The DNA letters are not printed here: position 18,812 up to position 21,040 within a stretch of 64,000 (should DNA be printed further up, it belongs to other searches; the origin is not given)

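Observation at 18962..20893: Surface lipoprotein carrying the GT80 (Pasteurella PmST1-type) sialyltransferase motif set in a Gram-positive anaerobe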

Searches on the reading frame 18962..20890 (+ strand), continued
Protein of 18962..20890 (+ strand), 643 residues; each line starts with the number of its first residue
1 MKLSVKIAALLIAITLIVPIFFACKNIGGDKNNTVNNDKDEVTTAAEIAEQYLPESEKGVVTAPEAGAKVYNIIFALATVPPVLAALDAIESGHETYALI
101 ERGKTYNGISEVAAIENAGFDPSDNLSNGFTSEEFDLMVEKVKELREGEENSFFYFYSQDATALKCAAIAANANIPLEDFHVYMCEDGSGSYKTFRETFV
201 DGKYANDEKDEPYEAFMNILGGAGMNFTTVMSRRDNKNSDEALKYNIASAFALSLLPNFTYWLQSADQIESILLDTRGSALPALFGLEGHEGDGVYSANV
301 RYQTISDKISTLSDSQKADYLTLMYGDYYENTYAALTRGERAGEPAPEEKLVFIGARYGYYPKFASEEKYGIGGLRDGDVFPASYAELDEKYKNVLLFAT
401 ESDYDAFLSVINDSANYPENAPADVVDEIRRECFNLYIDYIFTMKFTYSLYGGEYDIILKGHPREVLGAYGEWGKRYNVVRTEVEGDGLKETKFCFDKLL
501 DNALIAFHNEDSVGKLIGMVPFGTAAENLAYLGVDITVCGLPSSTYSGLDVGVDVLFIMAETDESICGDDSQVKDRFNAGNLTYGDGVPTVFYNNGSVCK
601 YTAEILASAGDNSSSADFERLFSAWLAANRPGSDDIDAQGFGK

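Call 33: search_solved_structures(query=P0214, max_evalue=10, show_alignments=4)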
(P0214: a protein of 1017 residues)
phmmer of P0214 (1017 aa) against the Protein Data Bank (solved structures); distinct sequences matched with E-value up to 10: 6.
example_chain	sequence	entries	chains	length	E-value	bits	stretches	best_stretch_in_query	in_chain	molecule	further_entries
2mc8_A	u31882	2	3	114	0.043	14.9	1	753-818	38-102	Uncharacterized protein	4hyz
6w1w_A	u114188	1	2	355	0.32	12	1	92-158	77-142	motility-associated killing factor MakB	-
6t8d_X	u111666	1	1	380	0.35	11.9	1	92-158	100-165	MakB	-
7nsw_AAA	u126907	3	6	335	1.9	9.5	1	831-900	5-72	TRAP dicarboxylate transporter-DctP subunit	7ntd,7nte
7nrr_AAA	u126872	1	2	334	2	9.4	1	831-900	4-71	TRAP dicarboxylate transporter-DctP subunit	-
6wn5_A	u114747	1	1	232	2.1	9.3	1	121-188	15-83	Transcriptional regulator HdfR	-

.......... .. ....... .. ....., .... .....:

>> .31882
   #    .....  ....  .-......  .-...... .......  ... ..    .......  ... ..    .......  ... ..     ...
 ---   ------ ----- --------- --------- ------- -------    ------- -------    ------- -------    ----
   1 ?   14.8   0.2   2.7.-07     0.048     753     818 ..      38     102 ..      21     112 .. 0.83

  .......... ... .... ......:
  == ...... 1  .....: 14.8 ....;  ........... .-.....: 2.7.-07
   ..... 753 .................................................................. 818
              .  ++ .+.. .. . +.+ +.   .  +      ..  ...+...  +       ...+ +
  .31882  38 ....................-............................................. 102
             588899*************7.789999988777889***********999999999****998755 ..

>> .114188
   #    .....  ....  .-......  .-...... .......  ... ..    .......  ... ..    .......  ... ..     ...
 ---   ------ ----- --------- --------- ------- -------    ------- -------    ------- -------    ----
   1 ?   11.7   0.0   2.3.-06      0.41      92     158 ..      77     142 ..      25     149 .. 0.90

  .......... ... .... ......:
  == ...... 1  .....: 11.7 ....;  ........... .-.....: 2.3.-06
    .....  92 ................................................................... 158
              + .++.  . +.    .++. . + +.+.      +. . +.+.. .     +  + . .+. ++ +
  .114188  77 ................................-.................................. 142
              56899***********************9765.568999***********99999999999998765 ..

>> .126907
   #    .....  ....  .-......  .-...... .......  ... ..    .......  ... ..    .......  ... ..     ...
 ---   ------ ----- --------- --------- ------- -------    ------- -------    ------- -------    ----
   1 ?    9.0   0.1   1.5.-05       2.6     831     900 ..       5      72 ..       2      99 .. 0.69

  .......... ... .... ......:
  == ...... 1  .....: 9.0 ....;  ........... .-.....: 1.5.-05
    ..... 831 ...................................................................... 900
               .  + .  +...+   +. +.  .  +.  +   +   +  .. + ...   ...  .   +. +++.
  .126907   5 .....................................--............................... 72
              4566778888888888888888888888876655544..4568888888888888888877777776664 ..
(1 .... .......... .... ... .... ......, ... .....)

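Call 34: search_solved_structures(query=P0211, max_evalue=10, show_alignments=4)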
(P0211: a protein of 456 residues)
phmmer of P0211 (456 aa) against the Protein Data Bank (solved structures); distinct sequences matched with E-value up to 10: 10.
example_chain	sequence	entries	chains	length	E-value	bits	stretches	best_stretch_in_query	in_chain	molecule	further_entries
2c83_A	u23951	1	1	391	0.00016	24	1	369-434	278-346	HYPOTHETICAL PROTEIN PM0188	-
2ex1_A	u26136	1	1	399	0.00021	23.7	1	369-434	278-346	a2,3-sialyltransferase, a2,a6-sialyltransferase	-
2c84_A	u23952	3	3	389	0.00021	23.7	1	369-434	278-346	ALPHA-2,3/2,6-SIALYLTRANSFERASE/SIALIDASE | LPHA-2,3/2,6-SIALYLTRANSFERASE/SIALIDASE | PROTEIN PM0188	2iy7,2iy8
3s44_A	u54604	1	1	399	0.00021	23.6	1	369-434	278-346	Alpha-2,3/2,6-sialyltransferase/sialidase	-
2ex0_A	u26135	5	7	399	0.00022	23.6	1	369-434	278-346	a2,3-sialyltransferase, a2,6-sialyltransferase | Alpha-2,3/2,6-sialyltransferase/sialidase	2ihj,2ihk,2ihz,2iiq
2ilv_A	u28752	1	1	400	0.00022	23.6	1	369-434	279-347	Alpha-2,3/2,6-sialyltransferase/sialidase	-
2ii6_A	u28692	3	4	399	0.00022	23.6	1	369-434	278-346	Alpha-2,3/2,6-sialyltransferase/sialidase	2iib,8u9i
4v39_A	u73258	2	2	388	0.00055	22.2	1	370-434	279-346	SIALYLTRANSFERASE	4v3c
2zwi_A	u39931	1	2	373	0.018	17.2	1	367-426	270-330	Alpha-/beta-galactoside alpha-2,3-sialyltransferase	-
9t5t_Z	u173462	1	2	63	1.3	11.1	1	30-57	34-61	Photosystem II reaction center protein Z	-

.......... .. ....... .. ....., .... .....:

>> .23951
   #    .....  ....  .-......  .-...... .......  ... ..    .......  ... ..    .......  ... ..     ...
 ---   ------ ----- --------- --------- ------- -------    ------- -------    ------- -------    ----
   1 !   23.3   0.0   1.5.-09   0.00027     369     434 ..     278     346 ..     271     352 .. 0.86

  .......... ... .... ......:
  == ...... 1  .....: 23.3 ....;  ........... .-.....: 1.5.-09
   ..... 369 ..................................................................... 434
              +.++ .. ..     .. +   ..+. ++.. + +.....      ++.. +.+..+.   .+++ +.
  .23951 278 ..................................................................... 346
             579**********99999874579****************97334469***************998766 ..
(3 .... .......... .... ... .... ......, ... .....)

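Call 38: search_solved_structures(query=A2, max_evalue=10, show_alignments=3)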
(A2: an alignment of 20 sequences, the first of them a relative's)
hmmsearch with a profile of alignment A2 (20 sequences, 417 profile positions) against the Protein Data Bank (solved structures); distinct sequences matched with E-value up to 10: 26.
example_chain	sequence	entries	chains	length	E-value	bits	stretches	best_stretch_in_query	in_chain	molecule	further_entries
4r9v_A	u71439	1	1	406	9.1e-19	70.9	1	35-399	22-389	Sialyltransferase 0160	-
4r83_A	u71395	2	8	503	1.3e-18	70.4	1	33-399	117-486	Sialyltransferase 0160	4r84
4v39_A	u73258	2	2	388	9.1e-17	64.3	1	165-397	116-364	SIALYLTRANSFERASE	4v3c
2z4t_A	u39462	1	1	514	2.2e-16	63.1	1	33-397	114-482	Beta-galactoside alpha-2,6-sialyltransferase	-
4v38_A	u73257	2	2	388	3e-16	62.6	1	166-397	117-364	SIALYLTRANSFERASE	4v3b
4v2u_A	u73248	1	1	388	1.2e-15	60.6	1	166-397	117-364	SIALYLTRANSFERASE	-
2ex1_A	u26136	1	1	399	5.8e-14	55.1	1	148-393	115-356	a2,3-sialyltransferase, a2,a6-sialyltransferase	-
3s44_A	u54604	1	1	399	1.9e-13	53.3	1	198-394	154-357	Alpha-2,3/2,6-sialyltransferase/sialidase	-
2c84_A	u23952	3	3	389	2e-13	53.3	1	208-394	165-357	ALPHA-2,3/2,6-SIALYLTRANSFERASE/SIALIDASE | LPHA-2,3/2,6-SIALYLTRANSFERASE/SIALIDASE | PROTEIN PM0188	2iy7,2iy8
2ex0_A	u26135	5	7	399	2.2e-13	53.2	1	208-394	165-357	a2,3-sialyltransferase, a2,6-sialyltransferase | Alpha-2,3/2,6-sialyltransferase/sialidase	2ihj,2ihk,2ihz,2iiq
2ilv_A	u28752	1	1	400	2.3e-13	53.1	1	208-394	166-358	Alpha-2,3/2,6-sialyltransferase/sialidase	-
2c83_A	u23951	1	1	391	2.5e-13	53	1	208-394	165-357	HYPOTHETICAL PROTEIN PM0188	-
8sv2_A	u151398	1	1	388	3.9e-13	52.3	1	213-394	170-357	Alpha-2,3/2,6-sialyltransferase/sialidase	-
2ii6_A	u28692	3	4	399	4.3e-13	52.2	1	213-394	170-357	Alpha-2,3/2,6-sialyltransferase/sialidase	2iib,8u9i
2zwi_A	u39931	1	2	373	5.4e-10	42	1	134-387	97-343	Alpha-/beta-galactoside alpha-2,3-sialyltransferase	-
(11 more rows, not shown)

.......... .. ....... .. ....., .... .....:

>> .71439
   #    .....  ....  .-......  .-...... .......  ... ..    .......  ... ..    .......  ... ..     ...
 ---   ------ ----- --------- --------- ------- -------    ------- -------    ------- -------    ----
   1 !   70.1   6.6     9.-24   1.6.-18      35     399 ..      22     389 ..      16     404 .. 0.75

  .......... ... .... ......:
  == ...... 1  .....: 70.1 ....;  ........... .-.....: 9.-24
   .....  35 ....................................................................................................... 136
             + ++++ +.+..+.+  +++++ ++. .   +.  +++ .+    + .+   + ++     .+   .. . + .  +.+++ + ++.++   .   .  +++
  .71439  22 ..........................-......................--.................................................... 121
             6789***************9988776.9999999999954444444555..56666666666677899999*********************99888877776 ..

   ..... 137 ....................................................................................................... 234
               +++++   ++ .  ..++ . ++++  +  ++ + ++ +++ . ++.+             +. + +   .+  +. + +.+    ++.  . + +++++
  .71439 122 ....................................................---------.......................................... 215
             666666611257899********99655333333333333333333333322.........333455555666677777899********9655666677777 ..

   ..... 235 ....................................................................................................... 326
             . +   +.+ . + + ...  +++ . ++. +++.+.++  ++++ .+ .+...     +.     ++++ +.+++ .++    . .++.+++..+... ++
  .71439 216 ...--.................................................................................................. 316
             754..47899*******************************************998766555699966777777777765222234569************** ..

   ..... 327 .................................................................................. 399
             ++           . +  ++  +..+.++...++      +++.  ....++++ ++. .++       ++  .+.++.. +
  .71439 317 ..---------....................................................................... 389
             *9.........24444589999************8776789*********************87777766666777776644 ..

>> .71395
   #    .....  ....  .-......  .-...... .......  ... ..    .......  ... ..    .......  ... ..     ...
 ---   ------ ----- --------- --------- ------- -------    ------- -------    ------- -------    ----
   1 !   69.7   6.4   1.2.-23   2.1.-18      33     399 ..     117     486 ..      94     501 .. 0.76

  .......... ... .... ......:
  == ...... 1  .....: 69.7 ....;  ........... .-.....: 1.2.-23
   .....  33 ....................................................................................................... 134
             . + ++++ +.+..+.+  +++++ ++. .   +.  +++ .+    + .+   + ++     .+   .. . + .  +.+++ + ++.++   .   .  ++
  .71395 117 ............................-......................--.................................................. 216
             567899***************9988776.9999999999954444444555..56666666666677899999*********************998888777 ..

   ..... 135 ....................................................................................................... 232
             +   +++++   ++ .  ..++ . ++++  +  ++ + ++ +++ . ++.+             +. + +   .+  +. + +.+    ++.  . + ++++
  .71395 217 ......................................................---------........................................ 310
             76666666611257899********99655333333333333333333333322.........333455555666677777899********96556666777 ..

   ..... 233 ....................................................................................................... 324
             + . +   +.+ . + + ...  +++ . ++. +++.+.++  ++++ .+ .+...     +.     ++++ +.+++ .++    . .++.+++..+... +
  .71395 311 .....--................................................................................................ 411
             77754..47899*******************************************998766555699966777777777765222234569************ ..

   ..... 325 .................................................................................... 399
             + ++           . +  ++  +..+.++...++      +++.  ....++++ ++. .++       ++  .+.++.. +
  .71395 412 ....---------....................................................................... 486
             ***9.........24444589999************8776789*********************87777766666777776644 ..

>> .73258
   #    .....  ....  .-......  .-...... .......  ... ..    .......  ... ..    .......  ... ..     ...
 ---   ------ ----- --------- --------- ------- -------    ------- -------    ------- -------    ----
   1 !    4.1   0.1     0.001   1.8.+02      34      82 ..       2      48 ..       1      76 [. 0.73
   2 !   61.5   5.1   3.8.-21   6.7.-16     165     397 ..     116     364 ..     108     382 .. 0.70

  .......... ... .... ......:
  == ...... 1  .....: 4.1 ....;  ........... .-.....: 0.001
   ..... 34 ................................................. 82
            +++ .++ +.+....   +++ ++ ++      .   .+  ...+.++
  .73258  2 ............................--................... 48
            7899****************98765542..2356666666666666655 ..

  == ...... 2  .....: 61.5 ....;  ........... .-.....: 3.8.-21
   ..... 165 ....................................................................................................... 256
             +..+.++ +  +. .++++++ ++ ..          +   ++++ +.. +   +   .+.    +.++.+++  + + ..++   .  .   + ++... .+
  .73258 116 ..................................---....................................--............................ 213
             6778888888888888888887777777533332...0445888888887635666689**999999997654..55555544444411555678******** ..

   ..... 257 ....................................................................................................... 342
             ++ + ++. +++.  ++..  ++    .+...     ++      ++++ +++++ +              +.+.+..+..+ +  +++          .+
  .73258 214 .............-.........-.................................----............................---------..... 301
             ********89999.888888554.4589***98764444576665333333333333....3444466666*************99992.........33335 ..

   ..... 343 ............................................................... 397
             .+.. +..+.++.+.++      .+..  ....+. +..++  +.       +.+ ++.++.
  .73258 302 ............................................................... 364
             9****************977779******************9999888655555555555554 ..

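Call 42: search_protein_families(library=pfam, proteins=[L064:409-1617:-, L064:1672-2769:+, L064:2846-4300:+, L064:4477-5157:+, L064:5126-5671:+, L064:7796-9301:-, L064:9446-10213:+, L064:10223-11419:+, L064:11422-13425:+], max_evalue=0.0001)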
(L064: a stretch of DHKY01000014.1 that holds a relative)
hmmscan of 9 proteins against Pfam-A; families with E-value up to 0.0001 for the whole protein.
L064:409-1617:- (402 aa): 3 families
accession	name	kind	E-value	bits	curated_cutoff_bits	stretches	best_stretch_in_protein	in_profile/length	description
PF19583.5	ODP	-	3.3e-17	63.5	27.2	1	33-229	1-194/194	ODP family beta lactamase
PF12724.12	Flavodoxin_5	-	2.9e-06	28.1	27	1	260-376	2-94/145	Flavodoxin domain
PF00753.33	Lactamase_B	-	2.6e-05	24.7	22.7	1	35-213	6-185/196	Metallo-beta-lactamase superfamily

L064:1672-2769:+ (366 aa): 6 families
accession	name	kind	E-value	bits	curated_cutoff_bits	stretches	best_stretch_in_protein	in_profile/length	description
PF16363.11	GDP_Man_Dehyd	-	3.4e-78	263.8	27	1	41-345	1-332/332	GDP-mannose 4,6 dehydratase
PF01370.27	Epimerase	-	1e-63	215.4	20.9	1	41-281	2-240/240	NAD dependent epimerase/dehydratase family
PF02719.21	Polysacc_synt_2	-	3.2e-17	63.1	20.2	1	41-164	2-130/293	Polysaccharide biosynthesis protein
PF01073.25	3Beta_HSD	-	4e-16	59.3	22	1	42-259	2-219/280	3-beta hydroxysteroid dehydrogenase/isomerase family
PF04321.23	RmlD_sub_bind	-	1.1e-12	48.1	27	1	42-346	5-282/287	RmlD substrate binding domain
PF07993.18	NAD_binding_4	-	2.3e-11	43.8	20.1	1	111-218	88-206/258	Male sterility protein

L064:2846-4300:+ (485 aa): 1 family
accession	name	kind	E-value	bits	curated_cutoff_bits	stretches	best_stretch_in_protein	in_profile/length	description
PF03577.20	Peptidase_C69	-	1.2e-161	538.7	23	1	3-421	2-400/402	Peptidase family C69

L064:4477-5157:+ (227 aa): 1 family
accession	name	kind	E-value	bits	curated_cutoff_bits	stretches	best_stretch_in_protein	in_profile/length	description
PF00730.31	HhH-GPD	-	1.3e-11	45.3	26.2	1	46-182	2-104/108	HhH-GPD superfamily base excision DNA repair protein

L064:5126-5671:+ (182 aa): 2 families
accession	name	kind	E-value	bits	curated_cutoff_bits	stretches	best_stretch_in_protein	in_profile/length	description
PF01035.26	DNA_binding_1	-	1.7e-31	108.3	27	1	82-166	1-80/81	6-O-methylguanine DNA methyltransferase, DNA binding domain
PF02870.21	Methyltransf_1N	-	1.7e-08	35.3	21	1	9-69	4-62/71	6-O-methylguanine DNA methyltransferase, ribonuclease-like domain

L064:7796-9301:- (501 aa): 2 families
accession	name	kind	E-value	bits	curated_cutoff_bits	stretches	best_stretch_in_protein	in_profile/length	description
PF01943.22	Polysacc_synt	-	1.3e-25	90.8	28.2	1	6-285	2-269/274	Polysaccharide biosynthesis protein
PF13440.11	Polysacc_synt_3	-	2.6e-07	30.6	23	1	259-337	212-289/293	Polysaccharide biosynthesis protein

L064:9446-10213:+ (256 aa): 1 family
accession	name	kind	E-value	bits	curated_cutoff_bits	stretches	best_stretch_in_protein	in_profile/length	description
PF14393.11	DUF4422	-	5.6e-81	272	25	1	5-223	1-219/220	Domain of unknown function (DUF4422)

L064:10223-11419:+ (399 aa): 0 families

L064:11422-13425:+ (668 aa): 5 families
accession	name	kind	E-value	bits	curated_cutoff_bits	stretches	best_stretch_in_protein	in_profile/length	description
PF00535.33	Glycos_transf_2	-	5.5e-28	98.4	23.3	1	6-170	2-167/168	Glycosyl transferase family 2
PF00534.26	Glycos_transf_1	-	3.1e-23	82.6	26.4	1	483-604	2-125/172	Glycosyl transferases group 1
PF13692.12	Glyco_trans_1_4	-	2.9e-20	73.4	27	1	498-602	3-108/142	Glycosyl transferases group 1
PF13641.12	Glyco_tranf_2_3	-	3.6e-11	43.9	27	1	4-207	3-212/230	Glycosyltransferase like family 2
PF13439.12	Glyco_transf_4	-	5.8e-07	30.1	28.5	1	309-473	2-168/170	Glycosyltransferase Family 4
